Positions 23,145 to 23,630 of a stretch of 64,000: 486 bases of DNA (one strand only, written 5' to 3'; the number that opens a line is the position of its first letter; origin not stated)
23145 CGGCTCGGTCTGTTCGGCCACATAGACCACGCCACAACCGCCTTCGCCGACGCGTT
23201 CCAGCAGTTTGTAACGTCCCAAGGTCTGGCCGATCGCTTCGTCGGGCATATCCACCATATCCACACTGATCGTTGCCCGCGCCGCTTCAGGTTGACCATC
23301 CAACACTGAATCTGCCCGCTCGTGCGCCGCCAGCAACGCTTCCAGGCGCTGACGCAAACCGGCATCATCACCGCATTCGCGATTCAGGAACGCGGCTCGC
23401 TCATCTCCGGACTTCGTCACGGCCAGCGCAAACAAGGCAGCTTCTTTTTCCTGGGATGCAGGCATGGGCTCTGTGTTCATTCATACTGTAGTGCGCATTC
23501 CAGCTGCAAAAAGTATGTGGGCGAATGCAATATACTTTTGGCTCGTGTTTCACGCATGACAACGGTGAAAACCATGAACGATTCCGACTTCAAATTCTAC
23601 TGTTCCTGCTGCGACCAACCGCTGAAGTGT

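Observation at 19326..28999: Paralogous ECF-sigma / Ser-Thr-kinase cassettes with a conserved kinase N-terminal motif, two intact and two decayed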

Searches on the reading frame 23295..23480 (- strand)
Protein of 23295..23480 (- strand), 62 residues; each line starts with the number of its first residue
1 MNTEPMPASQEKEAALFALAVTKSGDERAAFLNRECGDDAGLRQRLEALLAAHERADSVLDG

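Call 19: find_related_loci(query=A3, collection=genome_contigs, flank=6000)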
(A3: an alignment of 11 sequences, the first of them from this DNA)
Query A3 (60 aa) in genome_contigs; peptide patterns used: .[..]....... (x = any residue, [..] = any of these).
599 stretches matched a pattern (row limit reached: there are more); 202 encode a relative of the query (tblastn E <= 1e-3); the best 80 are kept; 80 distinct loci.
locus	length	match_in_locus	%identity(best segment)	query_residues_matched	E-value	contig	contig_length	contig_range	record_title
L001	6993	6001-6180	65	1-60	3e-20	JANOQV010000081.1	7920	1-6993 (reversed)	MAG: Pedosphaera sp. isolate VAR_4_metabat_254_sub VAR_4_k141_176686, whole genome shotgun sequence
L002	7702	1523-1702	62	1-60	1e-19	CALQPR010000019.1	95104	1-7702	MAG: Pedosphaera parvula Ellin514 isolate HRS-HS6-bin-38 genome assembly, contig: HRS-HS6-C52, whole genome shotgun sequ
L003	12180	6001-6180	60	1-60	1e-19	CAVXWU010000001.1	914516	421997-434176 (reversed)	MAG: uncultured Verrucomicrobiae bacterium isolate MFD04944.bin.1.206 genome assembly, contig: contig_13458, whole genom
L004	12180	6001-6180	63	1-60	5e-19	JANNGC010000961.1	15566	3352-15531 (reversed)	MAG: Pedosphaera sp. isolate OTE_75_metabat_229 OTE_75_k141_2138890, whole genome shotgun sequence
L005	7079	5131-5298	66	3-60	6e-19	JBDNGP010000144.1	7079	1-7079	MAG: Verrucomicrobiota bacterium isolate concoct.203.ELB k141_504758, whole genome shotgun sequence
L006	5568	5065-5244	60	1-60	7e-19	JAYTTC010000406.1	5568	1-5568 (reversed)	MAG: Verrucomicrobiales bacterium isolate GFS_5300 GFS_5300_405, whole genome shotgun sequence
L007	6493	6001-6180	63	1-60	2e-18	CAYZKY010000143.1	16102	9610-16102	MAG TPA_asm: uncultured Verrucomicrobiota bacterium isolate SRP302895_co1_388 genome assembly, contig: NODE_6846_length_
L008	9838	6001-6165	64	6-60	2e-18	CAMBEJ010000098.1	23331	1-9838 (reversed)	MAG: Akkermansia muciniphila isolate TH-08apr19-195 genome assembly, contig: TH-08apr19-C5754, whole genome shotgun sequ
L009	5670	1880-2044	64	6-60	2e-18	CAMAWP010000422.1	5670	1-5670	MAG: Akkermansia muciniphila isolate MaH-09apr19-44 genome assembly, contig: MaH-09apr19-C34472, whole genome shotgun se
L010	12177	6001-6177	58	2-60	7e-18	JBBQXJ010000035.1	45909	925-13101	MAG: Verrucomicrobiota bacterium isolate Co_metawrap_2108 Cmw_2108_k141_29540272_length_45909_cov_12.9979, whole genome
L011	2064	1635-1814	60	1-60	7e-18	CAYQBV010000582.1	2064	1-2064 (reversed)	MAG TPA_asm: uncultured Chthoniobacter sp. isolate binchicken_co186_59 genome assembly, contig: NODE_109588_length_2064_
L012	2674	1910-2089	60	1-60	8e-18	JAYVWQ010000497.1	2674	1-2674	MAG: Akkermansia sp. isolate GL82_UP_concoct_189_sub GL82_UP_concoct_189_sub_496, whole genome shotgun sequence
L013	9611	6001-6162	65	5-58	1e-17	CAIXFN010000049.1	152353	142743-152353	MAG: uncultured Pedosphaera sp. isolate Umea2p3_bin-0208 genome assembly, contig: bin-0208:049/118, whole genome shotgun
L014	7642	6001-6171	61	2-60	3e-17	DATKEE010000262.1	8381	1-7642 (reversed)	MAG TPA_asm: Candidatus Methylomirabilota bacterium isolate SMAG_U14491 k141_365265, whole genome shotgun sequence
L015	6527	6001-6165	65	6-60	4e-17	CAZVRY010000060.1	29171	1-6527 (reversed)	MAG TPA_asm: uncultured Verrucomicrobiota bacterium isolate SRP323723_co1_127 genome assembly, contig: NODE_1280_length_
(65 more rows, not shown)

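Call 23: search_protein_representatives(alignment_id=A3)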
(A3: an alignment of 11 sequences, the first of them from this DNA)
Query: 11 sequences, 55 profile positions. Proteins with E-value up to 0.001 (for the whole library): 24575; up to 1e-10: 750; up to 1e-30: 1. The best 150 are listed.
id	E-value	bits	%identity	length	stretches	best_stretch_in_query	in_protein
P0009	2.8e-47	174.8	-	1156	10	11-49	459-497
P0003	6.1e-25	103.3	-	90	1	1-55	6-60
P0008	2.6e-23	98.1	-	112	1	3-54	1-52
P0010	9.8e-23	96.2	-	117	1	3-53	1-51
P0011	2.0e-22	95.3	-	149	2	6-55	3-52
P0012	2.1e-22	95.2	-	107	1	3-55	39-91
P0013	2.4e-22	95.0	-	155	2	1-55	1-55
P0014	2.4e-22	95.0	-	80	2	3-39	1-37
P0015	3.6e-22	94.4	-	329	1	2-55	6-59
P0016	3.8e-22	94.3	-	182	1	3-55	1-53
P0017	8.7e-22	93.2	-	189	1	3-55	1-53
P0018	1.1e-21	92.8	-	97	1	3-55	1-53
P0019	1.2e-21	92.8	-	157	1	1-55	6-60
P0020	1.4e-21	92.6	-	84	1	3-55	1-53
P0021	2.5e-21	91.7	-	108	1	1-55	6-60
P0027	9.2e-21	89.9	-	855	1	1-54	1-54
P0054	5.7e-19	84.2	-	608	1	3-54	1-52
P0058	1.1e-18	83.3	-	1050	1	1-53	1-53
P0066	2.0e-18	82.4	-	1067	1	1-53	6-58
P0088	2.3e-17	79.0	-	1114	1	1-55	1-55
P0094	3.0e-17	78.6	-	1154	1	3-52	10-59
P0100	5.5e-17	77.8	-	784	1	4-55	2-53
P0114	2.0e-16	76.0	-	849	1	6-55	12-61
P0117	2.8e-16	75.6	-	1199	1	4-55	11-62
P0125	4.1e-16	75.0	-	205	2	7-53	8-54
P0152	3.6e-15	72.0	-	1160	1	5-55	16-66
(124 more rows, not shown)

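Call 26: search_protein_families(library=pfam, proteins=[P0009, P0125, P0013], max_evalue=10)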
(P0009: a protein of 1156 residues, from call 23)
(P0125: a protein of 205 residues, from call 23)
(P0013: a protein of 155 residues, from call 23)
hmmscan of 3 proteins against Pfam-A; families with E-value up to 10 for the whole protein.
P0009 (1156 aa): 14 families
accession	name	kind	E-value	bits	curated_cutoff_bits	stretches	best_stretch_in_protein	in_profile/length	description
PF00069.31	Pkinase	-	4.8e-44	151.2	31.7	1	520-783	1-254/263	Protein kinase domain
PF07714.23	PK_Tyr_Ser-Thr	-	1.1e-30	107.3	23.1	1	522-725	3-210/258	Protein tyrosine and serine/threonine kinase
PF03109.22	ABC1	-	5.2e-05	22.9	22.9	1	598-668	146-216/244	ABC1 atypical kinase-like domain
PF01636.29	APH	-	0.00049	20.4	23.2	2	638-666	168-197/239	Phosphotransferase enzyme family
PF14531.12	Kinase-like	-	0.0031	17.3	25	1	612-725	138-256/289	Kinase-like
PF09349.15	OHCU_decarbox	-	0.004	18.1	24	1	263-320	2-58/155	OHCU decarboxylase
PF01163.29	RIO1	-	0.0097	16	22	1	598-672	84-157/187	RIO domain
PF10784.15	Plasmid_stab_B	-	0.013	15.7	25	2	175-208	5-38/72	Plasmid stability protein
PF08559.15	Cut8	-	0.052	13.6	26.2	0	271-300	67-96/241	Cut8, nuclear proteasome tether protein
PF06293.20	Kdo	-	0.08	12.8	21.3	1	607-663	105-166/207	Lipopolysaccharide kinase (Kdo/WaaP) family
PF10707.15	YrbL-PhoP_reg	-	0.18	11.9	31.5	1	623-658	108-143/185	PhoP regulatory network protein YrbL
PF06782.17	UPF0236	-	0.19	10.9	24.3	1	271-335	267-331/400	Uncharacterised protein family (UPF0236)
PF11304.13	DUF3106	-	1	10.3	24.3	1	35-94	40-98/104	Protein of unknown function (DUF3106)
PF12180.13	EABR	-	2.2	8.4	25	0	267-277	19-29/34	TSG101 and ALIX binding domain of CEP55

P0125 (205 aa): 3 families
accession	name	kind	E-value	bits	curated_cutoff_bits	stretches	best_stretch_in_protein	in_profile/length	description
PF00069.31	Pkinase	-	0.0003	20.7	31.7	1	153-202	1-49/263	Protein kinase domain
PF07714.23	PK_Tyr_Ser-Thr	-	0.046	13.5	23.1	1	154-203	2-53/258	Protein tyrosine and serine/threonine kinase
PF14144.11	DOG1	-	0.051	14.2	27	1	102-137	10-44/77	Seed dormancy control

P0013 (155 aa): 2 families
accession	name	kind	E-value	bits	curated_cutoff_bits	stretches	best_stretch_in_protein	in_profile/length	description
PF22458.1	RsmF-B_ferredox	-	0.027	15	27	1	105-133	44-72/74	Methyltr_RsmF/B-like, ferredoxin-like domain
PF18064.7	CB_ParB_C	-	0.19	12.3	27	1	10-32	8-30/47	Centromere-binding protein ParB C-terminal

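Call 33: search_solved_structures(query=A3, max_evalue=10, show_alignments=3)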
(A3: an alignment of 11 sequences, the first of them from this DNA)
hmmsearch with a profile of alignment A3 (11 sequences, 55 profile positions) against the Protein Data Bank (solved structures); distinct sequences matched with E-value up to 10: 1.
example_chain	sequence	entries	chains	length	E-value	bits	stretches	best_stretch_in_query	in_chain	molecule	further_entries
9eed_A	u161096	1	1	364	4.8e-05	26.7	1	6-50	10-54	Kinase domain protein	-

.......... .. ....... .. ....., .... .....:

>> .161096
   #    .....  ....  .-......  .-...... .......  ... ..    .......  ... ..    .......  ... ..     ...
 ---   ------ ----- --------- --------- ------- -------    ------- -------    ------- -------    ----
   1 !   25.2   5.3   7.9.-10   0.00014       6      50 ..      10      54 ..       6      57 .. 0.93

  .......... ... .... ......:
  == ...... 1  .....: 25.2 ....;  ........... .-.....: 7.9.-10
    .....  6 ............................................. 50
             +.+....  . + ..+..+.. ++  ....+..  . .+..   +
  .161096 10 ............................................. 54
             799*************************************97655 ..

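Call 80: predict_structure(alignment_id=A9)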
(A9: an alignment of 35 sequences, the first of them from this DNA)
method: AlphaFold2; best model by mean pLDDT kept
length: 62 residues; sequences in the alignment: 35
mean_pLDDT: 82.0   pTM: 0.60
mean pLDDT of the five models: 82.0, 80.4, 80.4, 79.8, 79.7
residues with pLDDT >= 90: 27; 70-90: 23; 50-70: 10; < 50: 2
segments of 3 or more residues with pLDDT < 50: none
pLDDT, mean of each block of 10 residues (from residue 1): 59 90 89 90 91 78 54
secondary structure, 60 per line:
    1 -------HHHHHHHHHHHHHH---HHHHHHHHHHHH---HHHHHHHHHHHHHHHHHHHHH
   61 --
elements in order: H8-21 H25-36 H40-60

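Call 87: find_encoding_contigs(protein=P0009, flank=5000, max_places=4)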
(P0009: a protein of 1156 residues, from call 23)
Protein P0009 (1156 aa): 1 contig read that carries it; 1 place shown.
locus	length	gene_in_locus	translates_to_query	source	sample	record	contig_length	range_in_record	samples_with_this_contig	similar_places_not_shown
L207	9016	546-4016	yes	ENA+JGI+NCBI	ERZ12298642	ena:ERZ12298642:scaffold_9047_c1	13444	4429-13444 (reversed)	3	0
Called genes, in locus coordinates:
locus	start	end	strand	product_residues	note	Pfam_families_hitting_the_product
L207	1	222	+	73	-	?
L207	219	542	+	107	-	-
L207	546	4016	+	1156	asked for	PF00069:Pkinase, PF03109:ABC1 (faint), PF07714:PK_Tyr_Ser-Thr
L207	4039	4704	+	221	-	-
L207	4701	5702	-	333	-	PF01073:3Beta_HSD, PF01370:Epimerase, PF16363:GDP_Man_Dehyd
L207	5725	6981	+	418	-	PF07690:MFS_1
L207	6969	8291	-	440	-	PF00884:Sulfatase, PF01663:Phosphodiest (faint), PF16347:SGSH_C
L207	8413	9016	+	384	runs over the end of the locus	PF01408:GFO_IDH_MocA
